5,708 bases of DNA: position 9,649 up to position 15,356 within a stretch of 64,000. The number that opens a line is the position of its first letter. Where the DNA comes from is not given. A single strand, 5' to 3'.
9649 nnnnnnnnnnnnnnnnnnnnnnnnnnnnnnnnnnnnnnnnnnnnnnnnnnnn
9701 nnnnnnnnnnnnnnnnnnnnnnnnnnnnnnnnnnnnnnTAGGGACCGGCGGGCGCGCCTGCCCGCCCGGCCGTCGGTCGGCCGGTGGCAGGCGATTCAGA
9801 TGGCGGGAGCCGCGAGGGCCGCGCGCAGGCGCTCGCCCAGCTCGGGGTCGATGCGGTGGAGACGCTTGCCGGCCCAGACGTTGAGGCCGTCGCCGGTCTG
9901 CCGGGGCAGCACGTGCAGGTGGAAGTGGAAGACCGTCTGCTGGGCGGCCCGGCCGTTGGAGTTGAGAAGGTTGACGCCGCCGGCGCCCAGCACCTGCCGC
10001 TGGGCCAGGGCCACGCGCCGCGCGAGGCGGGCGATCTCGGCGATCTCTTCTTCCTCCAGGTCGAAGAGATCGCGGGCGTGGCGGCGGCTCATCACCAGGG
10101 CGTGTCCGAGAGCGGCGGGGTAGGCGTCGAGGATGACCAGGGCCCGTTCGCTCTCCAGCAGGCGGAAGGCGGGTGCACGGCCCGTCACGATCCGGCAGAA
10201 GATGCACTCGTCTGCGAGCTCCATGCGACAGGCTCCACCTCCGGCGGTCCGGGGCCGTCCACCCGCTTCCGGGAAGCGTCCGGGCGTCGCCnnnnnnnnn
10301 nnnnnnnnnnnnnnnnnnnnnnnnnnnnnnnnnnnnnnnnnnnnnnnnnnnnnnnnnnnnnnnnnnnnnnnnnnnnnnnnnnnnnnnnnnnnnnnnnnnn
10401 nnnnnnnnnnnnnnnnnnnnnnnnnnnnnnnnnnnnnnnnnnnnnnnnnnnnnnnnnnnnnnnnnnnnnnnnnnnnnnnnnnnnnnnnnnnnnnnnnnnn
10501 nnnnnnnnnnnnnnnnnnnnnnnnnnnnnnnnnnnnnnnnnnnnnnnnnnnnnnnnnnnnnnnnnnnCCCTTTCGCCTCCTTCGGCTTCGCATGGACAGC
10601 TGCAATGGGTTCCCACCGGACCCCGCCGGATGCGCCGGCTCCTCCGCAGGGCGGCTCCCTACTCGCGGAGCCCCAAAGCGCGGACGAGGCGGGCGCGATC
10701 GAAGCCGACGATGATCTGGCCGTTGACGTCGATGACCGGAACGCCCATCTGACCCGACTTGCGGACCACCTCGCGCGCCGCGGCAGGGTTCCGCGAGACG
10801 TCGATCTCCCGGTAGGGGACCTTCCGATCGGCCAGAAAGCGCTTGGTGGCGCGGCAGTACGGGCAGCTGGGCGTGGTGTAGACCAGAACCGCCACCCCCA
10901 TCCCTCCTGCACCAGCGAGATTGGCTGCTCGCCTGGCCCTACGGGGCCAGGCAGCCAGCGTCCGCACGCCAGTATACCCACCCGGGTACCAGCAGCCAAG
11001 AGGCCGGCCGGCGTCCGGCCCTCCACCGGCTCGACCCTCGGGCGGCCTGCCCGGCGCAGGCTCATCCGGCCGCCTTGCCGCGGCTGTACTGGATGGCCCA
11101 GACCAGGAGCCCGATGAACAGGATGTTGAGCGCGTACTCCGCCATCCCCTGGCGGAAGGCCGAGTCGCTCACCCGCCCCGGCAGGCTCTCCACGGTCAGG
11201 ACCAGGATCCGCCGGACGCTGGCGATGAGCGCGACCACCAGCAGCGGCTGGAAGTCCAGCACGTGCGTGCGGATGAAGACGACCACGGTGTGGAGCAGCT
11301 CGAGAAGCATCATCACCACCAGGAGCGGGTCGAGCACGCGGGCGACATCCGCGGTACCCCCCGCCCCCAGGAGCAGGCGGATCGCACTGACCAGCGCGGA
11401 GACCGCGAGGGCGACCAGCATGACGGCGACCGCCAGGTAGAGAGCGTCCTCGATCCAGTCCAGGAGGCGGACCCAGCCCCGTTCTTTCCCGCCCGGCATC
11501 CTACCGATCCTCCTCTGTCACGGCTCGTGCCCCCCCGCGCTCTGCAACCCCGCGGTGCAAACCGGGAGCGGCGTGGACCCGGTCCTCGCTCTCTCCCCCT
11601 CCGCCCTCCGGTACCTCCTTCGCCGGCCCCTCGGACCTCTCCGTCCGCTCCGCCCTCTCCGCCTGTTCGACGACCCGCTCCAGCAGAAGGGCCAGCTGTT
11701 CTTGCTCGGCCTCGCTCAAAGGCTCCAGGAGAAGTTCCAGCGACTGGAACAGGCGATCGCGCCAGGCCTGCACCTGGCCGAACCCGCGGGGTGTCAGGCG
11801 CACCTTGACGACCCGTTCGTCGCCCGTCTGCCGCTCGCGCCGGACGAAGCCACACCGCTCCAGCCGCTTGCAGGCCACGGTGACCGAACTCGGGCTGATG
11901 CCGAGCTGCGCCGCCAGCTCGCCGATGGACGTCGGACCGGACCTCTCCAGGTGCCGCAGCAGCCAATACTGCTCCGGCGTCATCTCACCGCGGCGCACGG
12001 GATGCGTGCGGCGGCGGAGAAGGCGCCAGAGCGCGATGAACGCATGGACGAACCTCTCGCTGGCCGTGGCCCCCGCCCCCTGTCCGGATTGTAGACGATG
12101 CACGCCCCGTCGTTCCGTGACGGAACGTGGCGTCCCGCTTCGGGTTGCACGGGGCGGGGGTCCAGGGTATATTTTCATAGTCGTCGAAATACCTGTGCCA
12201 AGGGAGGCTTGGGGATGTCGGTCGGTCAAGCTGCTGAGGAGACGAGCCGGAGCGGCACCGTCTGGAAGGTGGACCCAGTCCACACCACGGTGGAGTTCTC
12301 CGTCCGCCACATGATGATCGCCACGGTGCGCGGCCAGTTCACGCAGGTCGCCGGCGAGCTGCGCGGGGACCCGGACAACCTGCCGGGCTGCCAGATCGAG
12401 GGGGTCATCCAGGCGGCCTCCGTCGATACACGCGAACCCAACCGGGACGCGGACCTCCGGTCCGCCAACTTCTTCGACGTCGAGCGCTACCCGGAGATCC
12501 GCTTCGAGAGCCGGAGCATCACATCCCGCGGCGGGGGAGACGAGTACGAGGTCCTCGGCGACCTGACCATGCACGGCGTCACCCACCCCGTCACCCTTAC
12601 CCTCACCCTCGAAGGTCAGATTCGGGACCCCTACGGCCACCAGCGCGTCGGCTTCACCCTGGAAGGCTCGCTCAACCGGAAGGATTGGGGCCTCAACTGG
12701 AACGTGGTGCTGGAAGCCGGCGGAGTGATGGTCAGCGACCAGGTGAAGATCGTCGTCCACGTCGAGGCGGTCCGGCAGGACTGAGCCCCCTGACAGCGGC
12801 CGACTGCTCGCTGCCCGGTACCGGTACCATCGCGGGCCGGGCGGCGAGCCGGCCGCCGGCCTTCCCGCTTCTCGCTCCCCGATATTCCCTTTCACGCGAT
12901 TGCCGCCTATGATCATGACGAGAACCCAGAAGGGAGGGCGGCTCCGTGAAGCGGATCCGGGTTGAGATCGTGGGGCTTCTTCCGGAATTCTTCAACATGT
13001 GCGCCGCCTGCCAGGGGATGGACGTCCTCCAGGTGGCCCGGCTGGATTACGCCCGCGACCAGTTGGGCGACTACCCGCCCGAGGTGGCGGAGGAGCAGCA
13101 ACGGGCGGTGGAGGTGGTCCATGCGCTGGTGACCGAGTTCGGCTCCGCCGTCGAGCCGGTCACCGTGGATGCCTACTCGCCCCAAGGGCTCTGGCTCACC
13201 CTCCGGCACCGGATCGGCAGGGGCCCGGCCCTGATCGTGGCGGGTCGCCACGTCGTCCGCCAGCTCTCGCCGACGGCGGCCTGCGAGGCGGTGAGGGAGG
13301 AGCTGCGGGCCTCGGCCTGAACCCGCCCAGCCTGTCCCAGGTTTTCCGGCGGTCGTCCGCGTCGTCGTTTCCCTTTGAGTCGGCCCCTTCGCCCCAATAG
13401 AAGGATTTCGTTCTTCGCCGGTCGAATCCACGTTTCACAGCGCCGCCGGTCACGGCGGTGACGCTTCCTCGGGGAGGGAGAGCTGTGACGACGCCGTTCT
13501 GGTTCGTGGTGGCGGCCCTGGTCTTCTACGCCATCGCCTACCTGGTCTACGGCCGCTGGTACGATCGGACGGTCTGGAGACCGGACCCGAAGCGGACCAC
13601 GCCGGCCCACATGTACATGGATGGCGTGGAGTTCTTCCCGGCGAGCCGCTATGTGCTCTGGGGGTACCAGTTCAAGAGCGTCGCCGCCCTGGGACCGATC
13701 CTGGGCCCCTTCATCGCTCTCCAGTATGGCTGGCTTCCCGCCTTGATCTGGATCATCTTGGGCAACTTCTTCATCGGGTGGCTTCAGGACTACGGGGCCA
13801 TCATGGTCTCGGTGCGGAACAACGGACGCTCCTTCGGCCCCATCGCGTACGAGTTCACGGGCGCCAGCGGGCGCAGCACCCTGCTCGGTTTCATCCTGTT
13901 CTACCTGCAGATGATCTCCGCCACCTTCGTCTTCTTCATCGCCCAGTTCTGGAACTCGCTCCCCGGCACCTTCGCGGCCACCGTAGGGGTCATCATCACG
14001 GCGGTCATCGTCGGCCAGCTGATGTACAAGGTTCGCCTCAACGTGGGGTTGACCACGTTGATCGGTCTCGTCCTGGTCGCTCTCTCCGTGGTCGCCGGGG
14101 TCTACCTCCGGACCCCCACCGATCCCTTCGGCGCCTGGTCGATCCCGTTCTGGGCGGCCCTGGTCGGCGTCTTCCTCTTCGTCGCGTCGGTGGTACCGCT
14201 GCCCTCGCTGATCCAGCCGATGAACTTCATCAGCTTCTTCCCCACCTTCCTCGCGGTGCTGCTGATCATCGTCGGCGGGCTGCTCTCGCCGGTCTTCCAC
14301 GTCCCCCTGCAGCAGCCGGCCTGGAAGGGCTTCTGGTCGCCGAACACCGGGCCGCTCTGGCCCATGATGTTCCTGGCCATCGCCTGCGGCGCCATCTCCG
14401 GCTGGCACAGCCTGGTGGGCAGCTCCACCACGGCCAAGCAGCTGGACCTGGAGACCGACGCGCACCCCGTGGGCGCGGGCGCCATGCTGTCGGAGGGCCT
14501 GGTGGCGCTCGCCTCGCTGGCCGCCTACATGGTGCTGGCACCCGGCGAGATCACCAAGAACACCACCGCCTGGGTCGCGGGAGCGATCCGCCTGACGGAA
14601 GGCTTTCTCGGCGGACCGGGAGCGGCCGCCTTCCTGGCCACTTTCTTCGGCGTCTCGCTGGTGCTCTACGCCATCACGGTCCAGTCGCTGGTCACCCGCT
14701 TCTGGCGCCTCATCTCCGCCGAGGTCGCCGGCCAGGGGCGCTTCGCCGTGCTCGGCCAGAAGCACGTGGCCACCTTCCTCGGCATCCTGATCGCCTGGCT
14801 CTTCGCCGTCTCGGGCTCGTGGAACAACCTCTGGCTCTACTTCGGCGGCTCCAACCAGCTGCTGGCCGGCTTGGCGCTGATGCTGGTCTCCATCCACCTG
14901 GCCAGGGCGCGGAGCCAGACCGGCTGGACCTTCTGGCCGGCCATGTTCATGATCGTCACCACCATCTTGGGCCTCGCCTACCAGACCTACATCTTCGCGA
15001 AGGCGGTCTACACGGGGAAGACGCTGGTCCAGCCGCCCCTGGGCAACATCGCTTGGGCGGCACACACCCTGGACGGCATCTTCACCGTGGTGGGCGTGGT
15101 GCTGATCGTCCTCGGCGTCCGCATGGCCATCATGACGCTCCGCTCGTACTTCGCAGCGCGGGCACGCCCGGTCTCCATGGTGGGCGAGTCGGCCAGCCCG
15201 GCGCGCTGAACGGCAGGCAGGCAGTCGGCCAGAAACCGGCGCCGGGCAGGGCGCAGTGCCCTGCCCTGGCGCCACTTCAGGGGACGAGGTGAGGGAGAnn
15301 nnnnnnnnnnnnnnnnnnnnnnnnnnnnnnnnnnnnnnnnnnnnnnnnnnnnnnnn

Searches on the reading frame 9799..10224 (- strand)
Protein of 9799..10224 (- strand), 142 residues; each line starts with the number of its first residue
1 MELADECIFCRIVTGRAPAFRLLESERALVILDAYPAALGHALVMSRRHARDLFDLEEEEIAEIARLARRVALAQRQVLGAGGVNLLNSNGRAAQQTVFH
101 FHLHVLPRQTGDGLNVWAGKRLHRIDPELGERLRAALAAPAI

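Call 11: search_protein_families(library=pfam, proteins=[window:9799-10224:-], max_evalue=0.001)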
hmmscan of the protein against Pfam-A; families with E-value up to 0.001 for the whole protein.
window:9799-10224:- (142 aa): 2 families
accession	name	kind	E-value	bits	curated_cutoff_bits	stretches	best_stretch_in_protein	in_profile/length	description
PF01230.28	HIT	-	2.8e-21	76.4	21.5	1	16-110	3-97/98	HIT domain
PF11969.13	DcpS_C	-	1.1e-13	52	24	1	6-107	1-101/114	Scavenger mRNA decapping enzyme C-term binding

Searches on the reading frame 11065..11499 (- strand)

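Call 68: search_protein_families(library=pfam, proteins=[window:11065-11499:-], max_evalue=0.0001)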
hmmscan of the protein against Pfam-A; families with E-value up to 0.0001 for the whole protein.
window:11065-11499:- (145 aa): 1 family
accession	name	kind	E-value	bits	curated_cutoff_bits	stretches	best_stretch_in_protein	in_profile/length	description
PF06146.17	PsiE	-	1.5e-11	45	23.9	1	15-139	1-120/122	Phosphate-starvation-inducible E family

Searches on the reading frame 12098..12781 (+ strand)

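Call 68: search_protein_families(library=pfam, proteins=[window:12098-12781:+], max_evalue=0.0001)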
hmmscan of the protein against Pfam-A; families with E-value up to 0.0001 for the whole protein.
window:12098-12781:+ (228 aa): 1 family
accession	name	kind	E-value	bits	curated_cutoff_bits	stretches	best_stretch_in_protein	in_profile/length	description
PF04264.18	YceI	-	5.4e-49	166.8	23.7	1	56-224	1-150/150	YceI-like domain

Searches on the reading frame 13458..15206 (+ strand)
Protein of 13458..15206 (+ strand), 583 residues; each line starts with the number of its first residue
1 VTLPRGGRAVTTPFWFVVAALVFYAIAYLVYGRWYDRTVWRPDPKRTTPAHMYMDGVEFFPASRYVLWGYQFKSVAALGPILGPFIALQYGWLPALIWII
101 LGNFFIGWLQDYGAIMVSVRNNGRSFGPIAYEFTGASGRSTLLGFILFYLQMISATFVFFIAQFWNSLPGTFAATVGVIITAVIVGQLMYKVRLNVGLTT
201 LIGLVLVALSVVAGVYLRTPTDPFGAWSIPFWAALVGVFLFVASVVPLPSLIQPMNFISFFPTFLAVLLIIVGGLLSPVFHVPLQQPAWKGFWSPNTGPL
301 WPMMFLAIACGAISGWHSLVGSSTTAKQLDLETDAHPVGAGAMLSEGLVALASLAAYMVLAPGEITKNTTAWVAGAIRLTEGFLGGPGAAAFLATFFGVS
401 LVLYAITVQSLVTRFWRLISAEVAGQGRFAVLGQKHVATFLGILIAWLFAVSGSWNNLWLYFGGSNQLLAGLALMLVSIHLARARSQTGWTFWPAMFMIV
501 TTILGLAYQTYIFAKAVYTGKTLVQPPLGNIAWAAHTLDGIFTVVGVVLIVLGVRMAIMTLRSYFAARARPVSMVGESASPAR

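Call 68: search_protein_families(library=pfam, proteins=[window:13458-15206:+], max_evalue=0.0001)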
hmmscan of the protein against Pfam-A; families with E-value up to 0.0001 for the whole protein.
window:13458-15206:+ (583 aa): 1 family
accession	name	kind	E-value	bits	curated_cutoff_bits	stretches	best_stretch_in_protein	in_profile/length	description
PF02554.20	CstA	-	1.7e-107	360.9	27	2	14-367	3-361/560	Carbon starvation protein CstA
